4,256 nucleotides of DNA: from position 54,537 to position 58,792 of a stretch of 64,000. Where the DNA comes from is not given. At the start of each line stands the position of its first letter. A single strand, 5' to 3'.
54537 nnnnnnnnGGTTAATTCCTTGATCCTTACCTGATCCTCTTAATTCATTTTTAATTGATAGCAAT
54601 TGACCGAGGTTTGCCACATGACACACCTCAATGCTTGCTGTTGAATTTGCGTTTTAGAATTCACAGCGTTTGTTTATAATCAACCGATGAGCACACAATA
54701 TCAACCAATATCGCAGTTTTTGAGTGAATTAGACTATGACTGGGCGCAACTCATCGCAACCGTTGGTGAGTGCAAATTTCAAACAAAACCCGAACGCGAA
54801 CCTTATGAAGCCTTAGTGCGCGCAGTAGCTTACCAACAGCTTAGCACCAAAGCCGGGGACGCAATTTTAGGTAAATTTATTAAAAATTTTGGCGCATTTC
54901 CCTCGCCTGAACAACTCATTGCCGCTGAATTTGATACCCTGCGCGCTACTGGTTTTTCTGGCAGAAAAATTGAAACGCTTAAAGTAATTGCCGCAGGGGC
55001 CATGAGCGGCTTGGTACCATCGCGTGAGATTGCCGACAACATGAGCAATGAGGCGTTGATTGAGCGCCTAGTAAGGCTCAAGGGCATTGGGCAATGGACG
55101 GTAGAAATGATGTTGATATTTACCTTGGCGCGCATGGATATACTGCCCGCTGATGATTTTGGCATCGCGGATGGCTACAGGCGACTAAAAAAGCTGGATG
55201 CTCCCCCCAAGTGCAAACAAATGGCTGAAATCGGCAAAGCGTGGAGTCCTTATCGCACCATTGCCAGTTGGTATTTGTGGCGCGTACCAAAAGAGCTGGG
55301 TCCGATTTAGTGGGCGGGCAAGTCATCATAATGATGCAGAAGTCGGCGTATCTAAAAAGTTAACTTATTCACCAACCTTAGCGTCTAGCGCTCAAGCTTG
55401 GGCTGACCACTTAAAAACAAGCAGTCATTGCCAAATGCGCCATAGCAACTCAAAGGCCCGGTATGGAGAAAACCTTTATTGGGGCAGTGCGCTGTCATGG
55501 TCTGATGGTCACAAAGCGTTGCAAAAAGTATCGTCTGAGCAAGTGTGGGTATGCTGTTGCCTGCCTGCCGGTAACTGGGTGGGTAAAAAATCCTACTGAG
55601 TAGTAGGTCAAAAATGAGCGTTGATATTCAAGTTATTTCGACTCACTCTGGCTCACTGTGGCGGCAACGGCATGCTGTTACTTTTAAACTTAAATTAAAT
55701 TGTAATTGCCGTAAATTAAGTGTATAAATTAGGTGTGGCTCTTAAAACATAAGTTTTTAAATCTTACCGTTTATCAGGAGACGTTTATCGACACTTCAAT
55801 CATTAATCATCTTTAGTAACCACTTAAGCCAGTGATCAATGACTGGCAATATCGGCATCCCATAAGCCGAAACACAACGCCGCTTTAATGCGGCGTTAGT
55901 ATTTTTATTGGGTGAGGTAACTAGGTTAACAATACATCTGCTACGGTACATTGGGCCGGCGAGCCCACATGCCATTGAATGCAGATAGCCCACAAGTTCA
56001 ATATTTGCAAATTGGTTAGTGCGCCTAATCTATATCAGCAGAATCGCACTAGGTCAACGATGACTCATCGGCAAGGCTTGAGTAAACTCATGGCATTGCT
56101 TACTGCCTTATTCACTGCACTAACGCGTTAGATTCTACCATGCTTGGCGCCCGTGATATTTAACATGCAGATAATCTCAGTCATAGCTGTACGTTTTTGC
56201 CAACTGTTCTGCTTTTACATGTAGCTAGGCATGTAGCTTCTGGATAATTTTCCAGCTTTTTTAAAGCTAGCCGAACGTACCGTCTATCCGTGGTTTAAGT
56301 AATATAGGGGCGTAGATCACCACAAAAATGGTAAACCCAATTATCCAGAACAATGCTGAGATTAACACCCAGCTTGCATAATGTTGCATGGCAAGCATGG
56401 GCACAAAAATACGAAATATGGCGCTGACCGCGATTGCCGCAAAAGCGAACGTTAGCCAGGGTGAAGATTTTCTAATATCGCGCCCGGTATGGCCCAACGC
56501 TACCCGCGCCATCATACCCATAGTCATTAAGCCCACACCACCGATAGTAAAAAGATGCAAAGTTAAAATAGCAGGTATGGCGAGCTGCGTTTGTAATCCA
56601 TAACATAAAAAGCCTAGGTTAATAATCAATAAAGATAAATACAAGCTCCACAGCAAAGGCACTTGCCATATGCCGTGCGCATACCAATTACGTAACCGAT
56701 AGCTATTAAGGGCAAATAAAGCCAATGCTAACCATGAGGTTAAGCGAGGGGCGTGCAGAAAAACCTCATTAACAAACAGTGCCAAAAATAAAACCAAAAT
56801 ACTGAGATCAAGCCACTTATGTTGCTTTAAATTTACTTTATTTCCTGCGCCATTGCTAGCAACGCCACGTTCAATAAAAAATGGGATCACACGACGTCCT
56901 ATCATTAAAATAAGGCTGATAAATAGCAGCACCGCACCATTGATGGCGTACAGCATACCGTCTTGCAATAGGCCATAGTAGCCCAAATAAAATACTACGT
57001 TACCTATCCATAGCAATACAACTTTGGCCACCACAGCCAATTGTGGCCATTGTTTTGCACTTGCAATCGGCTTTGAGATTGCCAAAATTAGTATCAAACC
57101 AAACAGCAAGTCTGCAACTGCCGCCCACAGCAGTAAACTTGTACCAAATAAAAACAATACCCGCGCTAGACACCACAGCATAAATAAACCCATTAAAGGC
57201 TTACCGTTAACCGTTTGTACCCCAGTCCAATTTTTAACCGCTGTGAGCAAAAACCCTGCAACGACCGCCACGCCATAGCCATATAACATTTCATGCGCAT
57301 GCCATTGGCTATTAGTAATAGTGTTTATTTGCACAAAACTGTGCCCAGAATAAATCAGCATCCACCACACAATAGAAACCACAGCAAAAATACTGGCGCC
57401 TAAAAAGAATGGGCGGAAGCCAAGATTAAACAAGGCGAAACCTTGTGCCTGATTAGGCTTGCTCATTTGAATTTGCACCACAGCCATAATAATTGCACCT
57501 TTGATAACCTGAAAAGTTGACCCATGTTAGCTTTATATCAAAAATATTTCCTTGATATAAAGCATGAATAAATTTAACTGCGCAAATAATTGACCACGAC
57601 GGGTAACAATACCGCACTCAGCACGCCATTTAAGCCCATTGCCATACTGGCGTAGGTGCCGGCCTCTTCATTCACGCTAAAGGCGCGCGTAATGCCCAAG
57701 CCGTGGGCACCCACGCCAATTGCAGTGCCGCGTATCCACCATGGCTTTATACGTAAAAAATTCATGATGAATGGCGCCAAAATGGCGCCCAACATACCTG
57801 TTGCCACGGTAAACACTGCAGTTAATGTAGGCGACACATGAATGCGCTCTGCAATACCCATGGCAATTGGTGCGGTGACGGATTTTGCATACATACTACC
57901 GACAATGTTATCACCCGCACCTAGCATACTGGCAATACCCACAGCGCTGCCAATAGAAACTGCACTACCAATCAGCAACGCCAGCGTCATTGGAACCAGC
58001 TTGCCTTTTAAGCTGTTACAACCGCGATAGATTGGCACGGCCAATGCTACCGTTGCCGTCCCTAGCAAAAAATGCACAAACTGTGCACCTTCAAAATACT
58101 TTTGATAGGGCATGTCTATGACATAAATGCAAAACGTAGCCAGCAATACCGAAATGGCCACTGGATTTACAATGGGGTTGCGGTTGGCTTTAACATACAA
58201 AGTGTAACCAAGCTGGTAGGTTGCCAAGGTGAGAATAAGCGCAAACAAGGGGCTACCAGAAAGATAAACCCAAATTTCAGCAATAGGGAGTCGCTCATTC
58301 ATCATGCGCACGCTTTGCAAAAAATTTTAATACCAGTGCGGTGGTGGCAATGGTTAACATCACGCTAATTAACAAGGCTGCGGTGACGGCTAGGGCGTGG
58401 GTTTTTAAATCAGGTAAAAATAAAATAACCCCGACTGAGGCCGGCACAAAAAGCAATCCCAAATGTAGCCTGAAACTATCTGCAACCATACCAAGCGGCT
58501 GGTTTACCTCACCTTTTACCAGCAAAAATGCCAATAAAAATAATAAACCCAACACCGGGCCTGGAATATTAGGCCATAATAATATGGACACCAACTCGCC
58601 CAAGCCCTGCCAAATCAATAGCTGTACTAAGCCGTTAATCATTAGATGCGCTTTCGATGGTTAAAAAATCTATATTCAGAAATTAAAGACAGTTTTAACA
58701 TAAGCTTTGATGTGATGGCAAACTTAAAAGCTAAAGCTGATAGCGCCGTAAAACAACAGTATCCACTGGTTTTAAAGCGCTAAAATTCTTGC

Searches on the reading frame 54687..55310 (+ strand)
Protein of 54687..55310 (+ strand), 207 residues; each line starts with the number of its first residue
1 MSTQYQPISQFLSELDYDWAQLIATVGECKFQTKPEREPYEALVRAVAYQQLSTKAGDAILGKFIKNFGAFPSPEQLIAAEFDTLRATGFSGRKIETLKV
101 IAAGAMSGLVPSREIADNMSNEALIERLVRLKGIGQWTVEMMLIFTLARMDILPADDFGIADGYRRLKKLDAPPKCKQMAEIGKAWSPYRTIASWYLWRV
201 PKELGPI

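Call 81: search_protein_families(library=pfam, proteins=[window:54687-55310:+], max_evalue=0.00001)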
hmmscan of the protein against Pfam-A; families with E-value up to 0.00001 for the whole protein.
window:54687-55310:+ (207 aa): 1 family
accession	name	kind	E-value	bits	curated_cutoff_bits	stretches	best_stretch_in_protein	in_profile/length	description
PF00730.31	HhH-GPD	-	1.9e-13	51.2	26.2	1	44-187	1-107/108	HhH-GPD superfamily base excision DNA repair protein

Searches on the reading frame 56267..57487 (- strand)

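Call 81: search_protein_families(library=pfam, proteins=[window:56267-57487:-], max_evalue=0.00001)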
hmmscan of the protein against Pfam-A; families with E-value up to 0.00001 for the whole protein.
window:56267-57487:- (406 aa): 1 family
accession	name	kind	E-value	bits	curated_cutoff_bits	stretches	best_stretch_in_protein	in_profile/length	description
PF05940.17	NnrS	-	5e-110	368.8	28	1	18-400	1-371/371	NnrS protein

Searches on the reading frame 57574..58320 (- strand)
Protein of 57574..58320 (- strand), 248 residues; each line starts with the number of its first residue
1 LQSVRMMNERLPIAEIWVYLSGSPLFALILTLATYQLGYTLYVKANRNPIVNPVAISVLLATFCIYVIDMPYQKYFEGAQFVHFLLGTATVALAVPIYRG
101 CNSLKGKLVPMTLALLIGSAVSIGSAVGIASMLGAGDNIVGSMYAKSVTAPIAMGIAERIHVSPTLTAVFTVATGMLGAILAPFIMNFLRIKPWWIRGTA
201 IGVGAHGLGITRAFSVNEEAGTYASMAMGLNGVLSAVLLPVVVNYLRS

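Call 81: search_protein_families(library=pfam, proteins=[window:57574-58320:-], max_evalue=0.00001)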
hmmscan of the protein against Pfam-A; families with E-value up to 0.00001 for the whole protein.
window:57574-58320:- (248 aa): 1 family
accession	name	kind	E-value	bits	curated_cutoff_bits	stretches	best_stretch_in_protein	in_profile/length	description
PF04172.21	LrgB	-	1.5e-67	227.6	25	1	31-244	1-213/214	LrgB-like family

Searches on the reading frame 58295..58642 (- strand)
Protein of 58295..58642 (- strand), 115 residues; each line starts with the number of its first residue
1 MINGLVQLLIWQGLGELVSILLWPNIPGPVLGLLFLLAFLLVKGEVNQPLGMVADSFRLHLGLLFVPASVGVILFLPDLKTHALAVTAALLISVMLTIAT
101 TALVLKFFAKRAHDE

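Call 81: search_protein_families(library=pfam, proteins=[window:58295-58642:-], max_evalue=0.00001)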
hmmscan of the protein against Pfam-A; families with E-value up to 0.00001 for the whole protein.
window:58295-58642:- (115 aa): 1 family
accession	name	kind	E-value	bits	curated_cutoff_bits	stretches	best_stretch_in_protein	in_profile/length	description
PF03788.19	LrgA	-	5e-16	58.9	28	1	14-104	3-93/94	LrgA family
